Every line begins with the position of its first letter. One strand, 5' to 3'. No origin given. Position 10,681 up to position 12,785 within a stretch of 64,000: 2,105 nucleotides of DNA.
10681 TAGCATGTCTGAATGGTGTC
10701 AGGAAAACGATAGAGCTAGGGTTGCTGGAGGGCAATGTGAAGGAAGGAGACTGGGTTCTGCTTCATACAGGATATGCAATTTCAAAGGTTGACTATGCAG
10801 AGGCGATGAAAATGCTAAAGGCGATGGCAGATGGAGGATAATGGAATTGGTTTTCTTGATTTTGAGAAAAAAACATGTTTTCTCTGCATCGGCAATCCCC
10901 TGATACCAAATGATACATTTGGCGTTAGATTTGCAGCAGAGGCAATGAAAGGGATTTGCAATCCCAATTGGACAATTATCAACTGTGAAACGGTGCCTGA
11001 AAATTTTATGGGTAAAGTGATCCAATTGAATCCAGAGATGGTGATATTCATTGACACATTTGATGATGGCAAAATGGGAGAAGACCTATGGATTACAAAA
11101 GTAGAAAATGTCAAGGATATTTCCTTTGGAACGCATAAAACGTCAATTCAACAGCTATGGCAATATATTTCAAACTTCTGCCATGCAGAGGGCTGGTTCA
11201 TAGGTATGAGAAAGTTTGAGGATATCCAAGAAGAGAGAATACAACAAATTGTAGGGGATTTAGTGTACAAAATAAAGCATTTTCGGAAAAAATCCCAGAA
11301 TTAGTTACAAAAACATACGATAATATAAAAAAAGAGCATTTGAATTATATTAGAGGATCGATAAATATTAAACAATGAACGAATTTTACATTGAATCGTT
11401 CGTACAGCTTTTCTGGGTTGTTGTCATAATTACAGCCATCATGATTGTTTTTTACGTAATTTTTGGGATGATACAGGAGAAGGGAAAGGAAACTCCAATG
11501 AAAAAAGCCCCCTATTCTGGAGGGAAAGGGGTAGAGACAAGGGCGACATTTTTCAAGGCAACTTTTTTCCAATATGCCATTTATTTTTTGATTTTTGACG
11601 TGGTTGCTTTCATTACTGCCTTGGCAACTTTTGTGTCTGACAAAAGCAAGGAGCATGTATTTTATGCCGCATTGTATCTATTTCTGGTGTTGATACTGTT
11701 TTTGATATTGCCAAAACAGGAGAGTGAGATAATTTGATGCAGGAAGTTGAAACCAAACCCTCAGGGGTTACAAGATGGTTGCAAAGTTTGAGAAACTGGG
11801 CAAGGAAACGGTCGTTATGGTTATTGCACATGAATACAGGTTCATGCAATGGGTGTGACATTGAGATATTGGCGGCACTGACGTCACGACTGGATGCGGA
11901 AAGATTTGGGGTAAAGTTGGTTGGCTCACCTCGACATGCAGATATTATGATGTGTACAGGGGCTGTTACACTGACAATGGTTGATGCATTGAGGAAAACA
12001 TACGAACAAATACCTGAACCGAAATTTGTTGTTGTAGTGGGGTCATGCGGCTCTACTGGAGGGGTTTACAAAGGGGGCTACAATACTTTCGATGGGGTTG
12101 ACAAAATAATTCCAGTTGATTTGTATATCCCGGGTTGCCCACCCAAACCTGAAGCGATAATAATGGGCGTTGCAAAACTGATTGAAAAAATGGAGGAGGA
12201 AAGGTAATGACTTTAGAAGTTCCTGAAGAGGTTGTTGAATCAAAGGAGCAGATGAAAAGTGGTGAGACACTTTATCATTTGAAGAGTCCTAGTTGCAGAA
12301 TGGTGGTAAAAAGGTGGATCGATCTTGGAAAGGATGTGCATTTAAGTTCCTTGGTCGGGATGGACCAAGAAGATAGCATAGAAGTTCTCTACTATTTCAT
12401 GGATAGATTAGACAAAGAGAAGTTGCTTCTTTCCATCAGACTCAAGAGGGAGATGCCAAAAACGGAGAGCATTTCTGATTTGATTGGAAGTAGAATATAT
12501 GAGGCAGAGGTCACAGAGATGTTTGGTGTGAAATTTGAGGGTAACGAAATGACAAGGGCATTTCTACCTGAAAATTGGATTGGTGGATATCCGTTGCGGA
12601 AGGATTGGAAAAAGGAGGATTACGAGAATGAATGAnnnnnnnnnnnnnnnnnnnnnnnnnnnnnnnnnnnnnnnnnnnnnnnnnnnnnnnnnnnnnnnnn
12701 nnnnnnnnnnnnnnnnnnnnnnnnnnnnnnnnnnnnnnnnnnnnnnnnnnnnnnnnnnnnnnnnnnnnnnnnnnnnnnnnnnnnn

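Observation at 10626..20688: [NiFe] hydrogenase with complete complex I-type gene order and membrane arm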

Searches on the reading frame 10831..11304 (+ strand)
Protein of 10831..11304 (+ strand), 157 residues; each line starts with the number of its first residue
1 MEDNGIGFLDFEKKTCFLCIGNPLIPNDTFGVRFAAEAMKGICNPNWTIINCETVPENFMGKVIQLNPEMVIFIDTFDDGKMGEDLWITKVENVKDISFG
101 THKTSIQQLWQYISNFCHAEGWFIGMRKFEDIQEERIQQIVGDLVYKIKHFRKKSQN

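Call 4: search_protein_families(library=pfam, proteins=[window:10831-11304:+], max_evalue=0.01)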
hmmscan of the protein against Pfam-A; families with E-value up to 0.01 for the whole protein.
window:10831-11304:+ (157 aa): 1 family
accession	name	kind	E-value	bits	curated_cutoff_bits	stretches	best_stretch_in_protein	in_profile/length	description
PF01750.23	HycI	-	0.00016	22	23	1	44-130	14-102/130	Hydrogenase maturation protease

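Call 58: search_protein_families(library=ncbifam, proteins=[window:10831-11304:+], max_evalue=0.001)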
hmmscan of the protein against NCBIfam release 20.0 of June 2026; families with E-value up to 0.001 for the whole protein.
window:10831-11304:+ (157 aa): 2 families
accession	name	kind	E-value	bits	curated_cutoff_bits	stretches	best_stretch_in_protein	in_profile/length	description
TIGR00142.1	hycI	equivalog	2.9e-14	53.1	119.1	1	17-127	3-113/146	hydrogenase maturation peptidase HycI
TIGR00072.1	hydrog_prot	superfamily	5.2e-11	42.7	47.45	1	18-126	3-115/145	hydrogenase maturation protease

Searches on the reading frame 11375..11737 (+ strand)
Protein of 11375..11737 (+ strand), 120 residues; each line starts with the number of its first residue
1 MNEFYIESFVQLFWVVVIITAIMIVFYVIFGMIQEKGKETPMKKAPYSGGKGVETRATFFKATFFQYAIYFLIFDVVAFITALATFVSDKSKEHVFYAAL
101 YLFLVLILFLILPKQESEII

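Call 4: search_protein_families(library=pfam, proteins=[window:11375-11737:+], max_evalue=0.01)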
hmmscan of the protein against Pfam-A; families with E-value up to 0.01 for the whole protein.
window:11375-11737:+ (120 aa): 1 family
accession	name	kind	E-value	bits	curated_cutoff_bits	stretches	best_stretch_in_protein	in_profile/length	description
PF00507.24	Oxidored_q4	-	3.4e-06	27.6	23.3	1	28-108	5-86/99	NADH-ubiquinone/plastoquinone oxidoreductase, chain 3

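Call 7: search_protein_families(library=ncbifam, proteins=[window:11375-11737:+], max_evalue=0.001)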
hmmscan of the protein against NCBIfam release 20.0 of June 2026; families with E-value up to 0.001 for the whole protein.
window:11375-11737:+ (120 aa): 0 families

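Call 26: search_solved_structures(query=window:11375-11734:+, max_evalue=10, show_alignments=3)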
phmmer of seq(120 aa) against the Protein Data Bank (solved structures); distinct sequences matched with E-value up to 10: 17.
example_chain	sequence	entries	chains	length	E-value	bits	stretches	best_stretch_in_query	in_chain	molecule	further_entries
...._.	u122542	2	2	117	0.0013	22.3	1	11-112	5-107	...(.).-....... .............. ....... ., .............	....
9grx_C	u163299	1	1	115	0.0015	22.2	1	11-112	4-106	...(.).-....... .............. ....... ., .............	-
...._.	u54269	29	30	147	0.0059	20.2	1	18-108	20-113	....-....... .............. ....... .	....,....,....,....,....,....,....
7wff_C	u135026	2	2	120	0.0066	20.1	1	11-112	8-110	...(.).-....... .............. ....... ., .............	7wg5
9tam_A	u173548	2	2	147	0.029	18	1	18-108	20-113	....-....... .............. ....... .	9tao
9cwt_j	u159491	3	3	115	0.073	16.7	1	17-110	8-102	NADH-ubiquinone oxidoreductase chain 3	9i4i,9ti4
8b9z_A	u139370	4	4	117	0.11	16.1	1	14-110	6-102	NADH-ubiquinone oxidoreductase chain 3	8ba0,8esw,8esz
5xtc_j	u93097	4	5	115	0.12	16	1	23-110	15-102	NADH-ubiquinone oxidoreductase chain 3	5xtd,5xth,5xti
7v2d_j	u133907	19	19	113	0.16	15.6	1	27-107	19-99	NADH-ubiquinone oxidoreductase chain 3 | ND3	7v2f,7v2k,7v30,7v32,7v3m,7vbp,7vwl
8zou_N3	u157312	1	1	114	0.17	15.6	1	27-107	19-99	NADH-ubiquinone oxidoreductase chain 3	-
5gpn_g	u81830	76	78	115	0.17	15.5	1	27-107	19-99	NADH-ubiquinone oxidoreductase chain 3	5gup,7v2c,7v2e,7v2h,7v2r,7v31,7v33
5lc5_A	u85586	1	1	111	0.19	15.4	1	41-110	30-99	NADH-ubiquinone oxidoreductase chain 3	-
9w2u_A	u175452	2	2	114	0.21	15.2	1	42-110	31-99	NADH-ubiquinone oxidoreductase chain 3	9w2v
5ldw_A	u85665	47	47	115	0.22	15.2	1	41-110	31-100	NADH-ubiquinone oxidoreductase chain 3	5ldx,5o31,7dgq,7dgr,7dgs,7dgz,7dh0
4he8_A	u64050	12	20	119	0.44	14.2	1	23-89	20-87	NADH-quinone oxidoreductase subunit 7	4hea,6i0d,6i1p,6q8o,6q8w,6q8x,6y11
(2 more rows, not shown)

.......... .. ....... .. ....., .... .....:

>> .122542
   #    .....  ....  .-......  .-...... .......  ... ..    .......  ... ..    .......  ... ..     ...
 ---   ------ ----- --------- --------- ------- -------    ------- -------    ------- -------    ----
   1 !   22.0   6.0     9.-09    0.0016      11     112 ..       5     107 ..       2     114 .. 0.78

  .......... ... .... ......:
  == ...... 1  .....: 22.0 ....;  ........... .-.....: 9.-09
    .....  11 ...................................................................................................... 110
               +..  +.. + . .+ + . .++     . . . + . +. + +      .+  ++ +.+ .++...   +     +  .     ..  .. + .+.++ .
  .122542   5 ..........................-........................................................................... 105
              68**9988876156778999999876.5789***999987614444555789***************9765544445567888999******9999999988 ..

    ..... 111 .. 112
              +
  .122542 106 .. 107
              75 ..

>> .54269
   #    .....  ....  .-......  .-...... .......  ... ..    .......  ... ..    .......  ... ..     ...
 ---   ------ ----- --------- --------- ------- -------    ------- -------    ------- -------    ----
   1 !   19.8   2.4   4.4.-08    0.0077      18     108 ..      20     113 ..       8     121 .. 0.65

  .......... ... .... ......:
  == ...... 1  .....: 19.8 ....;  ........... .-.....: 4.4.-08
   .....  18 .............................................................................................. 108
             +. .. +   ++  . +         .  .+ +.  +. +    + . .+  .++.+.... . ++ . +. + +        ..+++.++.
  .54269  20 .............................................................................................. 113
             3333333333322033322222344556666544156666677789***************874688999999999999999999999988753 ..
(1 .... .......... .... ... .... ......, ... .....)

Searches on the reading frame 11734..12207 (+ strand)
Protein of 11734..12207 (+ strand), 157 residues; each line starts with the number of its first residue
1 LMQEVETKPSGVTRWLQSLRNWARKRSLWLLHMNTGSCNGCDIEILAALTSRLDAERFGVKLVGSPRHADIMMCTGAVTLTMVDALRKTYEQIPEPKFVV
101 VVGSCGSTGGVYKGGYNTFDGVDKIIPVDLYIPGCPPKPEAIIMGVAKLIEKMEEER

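Call 4: search_protein_families(library=pfam, proteins=[window:11734-12207:+], max_evalue=0.01)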
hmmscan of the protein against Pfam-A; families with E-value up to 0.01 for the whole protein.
window:11734-12207:+ (157 aa): 1 family
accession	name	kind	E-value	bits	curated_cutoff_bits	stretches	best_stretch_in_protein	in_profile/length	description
PF01058.29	Oxidored_q6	-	2.9e-31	108.3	27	1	38-148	1-127/128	NADH ubiquinone oxidoreductase, 20 Kd subunit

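Call 7: search_protein_families(library=ncbifam, proteins=[window:11734-12207:+], max_evalue=0.001)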
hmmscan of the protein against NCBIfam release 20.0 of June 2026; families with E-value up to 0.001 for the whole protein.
window:11734-12207:+ (157 aa): 16 families
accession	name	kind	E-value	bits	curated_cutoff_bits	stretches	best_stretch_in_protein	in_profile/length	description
NF005012.1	PRK06411.1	subfamily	2e-51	173.8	116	1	10-156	18-161/166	NADH-quinone oxidoreductase subunit NuoB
TIGR01957.1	nuoB_fam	subfamily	9.4e-48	161.8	142.7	1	16-155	7-144/145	NADH-quinone oxidoreductase subunit B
NF011390.0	PRK14815.1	equivalog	1.3e-43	148.4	281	1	16-157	23-161/183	NADH dehydrogenase subunit B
NF011391.0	PRK14816.1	equivalog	7.3e-42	143.2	283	1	15-154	41-178/196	NADH-quinone oxidoreductase subunit B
NF011393.0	PRK14818.1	equivalog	2.8e-41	140.9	255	1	13-156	18-158/173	NADH dehydrogenase subunit B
NF011394.0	PRK14819.1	equivalog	3.1e-41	141.7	312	1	13-155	18-158/264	NADH-quinone oxidoreductase subunit B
NF011388.0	PRK14813.1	equivalog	3.8e-41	141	294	1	16-156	18-156/189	NADH dehydrogenase subunit B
NF011395.0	PRK14820.1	equivalog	1.8e-39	135.4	263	1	16-156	23-160/180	NADH-quinone oxidoreductase subunit B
NF009808.0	PRK13292.1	equivalog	2e-39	135.1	1156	1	12-156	11-152/791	NADH-quinone oxidoreductase subunit B/C/D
NF011392.0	PRK14817.1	equivalog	6.7e-36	123.7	271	1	14-155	20-162/182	NADH-quinone oxidoreductase subunit B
NF011389.0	PRK14814.1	equivalog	1.5e-35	122.7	285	1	16-154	23-158/186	NADH dehydrogenase subunit B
TIGR03294.1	FrhG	equivalog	7e-10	39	245.5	1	68-154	50-145/228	coenzyme F420 hydrogenase subunit gamma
TIGR00391.1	hydA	subfamily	6.4e-07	28.8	179.5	1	65-150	123-208/365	hydrogenase small subunit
NF045520.1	H2_NiFeSe_small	exception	1e-05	25.1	470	1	80-155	131-211/314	NiFeSe hydrogenase small subunit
NF007779.0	PRK10468.1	equivalog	1.1e-05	24.6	659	1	81-151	136-207/372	hydrogenase 2 small subunit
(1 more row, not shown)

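Call 76: search_solved_structures(query=window:11737-12204:+, max_evalue=0.00001, show_alignments=0)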
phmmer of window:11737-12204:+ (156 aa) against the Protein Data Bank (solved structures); distinct sequences matched with E-value up to 0.00001: 48.
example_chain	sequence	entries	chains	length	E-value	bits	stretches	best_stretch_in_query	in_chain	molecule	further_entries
6cfw_J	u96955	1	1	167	1.7e-48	167.3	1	25-153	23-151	Probable membrane-bound hydrogenase subunit mbhJ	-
7z0s_G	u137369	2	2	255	3.2e-40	140.3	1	23-154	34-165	Formate hydrogenlyase subunit 7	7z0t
7wfg_K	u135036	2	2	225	5.7e-40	139.5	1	6-154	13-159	NAD(P)H-quinone oxidoreductase subunit K, chloroplastic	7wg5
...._K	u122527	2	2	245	4.6e-39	136.6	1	9-155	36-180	NAD(P)H-quinone oxidoreductase subunit K, chloroplastic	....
9grx_K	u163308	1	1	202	5.6e-39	136.3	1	14-155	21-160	NAD(P)H-quinone oxidoreductase subunit K, chloroplastic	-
9ti4_E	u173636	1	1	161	7.9e-39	135.8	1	11-156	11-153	NADH dehydrogenase [ubiquinone] iron-sulfur protein 7, mitochondrial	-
5xtb_C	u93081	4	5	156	9.8e-39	135.5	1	13-156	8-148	NADH dehydrogenase [ubiquinone] iron-sulfur protein 7, mitochondrial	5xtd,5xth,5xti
9cwt_C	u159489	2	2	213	1.5e-38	134.9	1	11-156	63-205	NADH dehydrogenase [ubiquinone] iron-sulfur protein 7, mitochondrial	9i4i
5lc5_B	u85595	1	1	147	1.6e-38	134.8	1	14-155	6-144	NADH dehydrogenase [ubiquinone] iron-sulfur protein 7, mitochondrial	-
7zd6_6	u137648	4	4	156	1.6e-38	134.8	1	13-155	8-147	NADH dehydrogenase [ubiquinone] iron-sulfur protein 7, mitochondrial | Complex I-20kD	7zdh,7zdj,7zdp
9w2u_B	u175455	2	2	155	1.7e-38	134.7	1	14-155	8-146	NADH dehydrogenase [ubiquinone] iron-sulfur protein 7, mitochondrial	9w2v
6g2j_B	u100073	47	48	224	1.9e-38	134.6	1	12-155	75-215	NADH dehydrogenase [ubiquinone] iron-sulfur protein 7, mitochondrial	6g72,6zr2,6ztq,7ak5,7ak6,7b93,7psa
5ldw_B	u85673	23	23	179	2.1e-38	134.5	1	11-155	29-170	NADH dehydrogenase [ubiquinone] iron-sulfur protein 7, mitochondrial | Mitochondrial complex I, PSST subunit | NADH:ubiquinone oxidoreductase core subunit S7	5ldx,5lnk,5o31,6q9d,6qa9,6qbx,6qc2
7v2c_C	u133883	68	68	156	2.2e-38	134.4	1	13-155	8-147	NADH dehydrogenase [ubiquinone] iron-sulfur protein 7,mitochondrial | NADH dehydrogenase [ubiquinone] iron-sulfur protein 7, mitochondrial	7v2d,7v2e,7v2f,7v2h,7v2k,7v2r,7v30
7zeb_6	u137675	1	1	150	2.8e-38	134.1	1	15-155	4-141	NADH dehydrogenase [ubiquinone] iron-sulfur protein 7, mitochondrial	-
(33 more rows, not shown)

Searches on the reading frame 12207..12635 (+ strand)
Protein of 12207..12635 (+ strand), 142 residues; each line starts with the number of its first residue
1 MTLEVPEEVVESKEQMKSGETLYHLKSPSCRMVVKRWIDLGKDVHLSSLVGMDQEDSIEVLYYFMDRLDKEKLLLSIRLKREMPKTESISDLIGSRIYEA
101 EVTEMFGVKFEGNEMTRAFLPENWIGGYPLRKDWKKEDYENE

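Call 4: search_protein_families(library=pfam, proteins=[window:12207-12635:+], max_evalue=0.01)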
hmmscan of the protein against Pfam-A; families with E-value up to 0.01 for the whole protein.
window:12207-12635:+ (142 aa): 1 family
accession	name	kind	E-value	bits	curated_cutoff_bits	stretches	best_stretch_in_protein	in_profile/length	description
PF00329.25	Complex1_30kDa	-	3.1e-18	66.9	22.5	1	44-139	24-123/124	Respiratory-chain NADH dehydrogenase, 30 Kd subunit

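Call 7: search_protein_families(library=ncbifam, proteins=[window:12207-12635:+], max_evalue=0.001)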
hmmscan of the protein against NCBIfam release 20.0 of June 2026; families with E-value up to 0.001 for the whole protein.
window:12207-12635:+ (142 aa): 15 families
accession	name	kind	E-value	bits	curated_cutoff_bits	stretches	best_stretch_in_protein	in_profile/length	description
NF005832.0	PRK07735.1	equivalog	2.1e-15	56.9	431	1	45-140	333-429/430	NADH-quinone oxidoreductase subunit C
NF004737.0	PRK06074.2-4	equivalog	1.5e-12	47.7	144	1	12-136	5-126/150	NADH-quinone oxidoreductase subunit C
NF040611.1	F420_dehyd_FpoC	exception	2.1e-12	47.2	220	1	44-135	52-147/158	F420H2 dehydrogenase subunit FpoC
NF004735.0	PRK06074.2-2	equivalog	2.2e-12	47.2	176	1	44-135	52-147/158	NADH-quinone oxidoreductase subunit C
TIGR01961.1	NuoC_fam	subfamily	5.3e-12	46.3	122.45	1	45-135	26-119/122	NADH (or F420H2) dehydrogenase, subunit C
NF004734.0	PRK06074.2-1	equivalog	2.3e-10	40.7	169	1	34-135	42-150/164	NADH-quinone oxidoreductase subunit C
NF008728.0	PRK11742.1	equivalog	1e-09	37.3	840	1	56-137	93-175/598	NADH-quinone oxidoreductase subunit C/D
NF004731.0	PRK06074.1-3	equivalog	4.9e-09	36.3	303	1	54-139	65-150/207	NADH-quinone oxidoreductase subunit C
NF009141.0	PRK12494.1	equivalog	1.2e-08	35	175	1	69-139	97-168/175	NAD(P)H-quinone oxidoreductase subunit J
NF009808.0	PRK13292.1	equivalog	3.8e-08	31.7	1156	1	56-135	294-374/791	NADH-quinone oxidoreductase subunit B/C/D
NF004733.0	PRK06074.1-5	equivalog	3.7e-07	30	225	1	53-137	68-152/203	NADH-quinone oxidoreductase subunit C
NF004738.0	PRK06074.2-5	equivalog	2.9e-06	27.1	198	1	50-139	60-154/174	NADH-quinone oxidoreductase subunit C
NF006304.0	PRK08491.1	equivalog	3.3e-06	26.9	228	1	47-134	87-174/263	NADH-quinone oxidoreductase subunit C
NF005856.0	PRK07785.1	equivalog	1.5e-05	24.9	224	1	55-134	142-222/246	NADH-quinone oxidoreductase subunit C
NF004736.0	PRK06074.2-3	equivalog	0.00027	20.6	239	1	49-139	70-162/183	NADH-quinone oxidoreductase subunit C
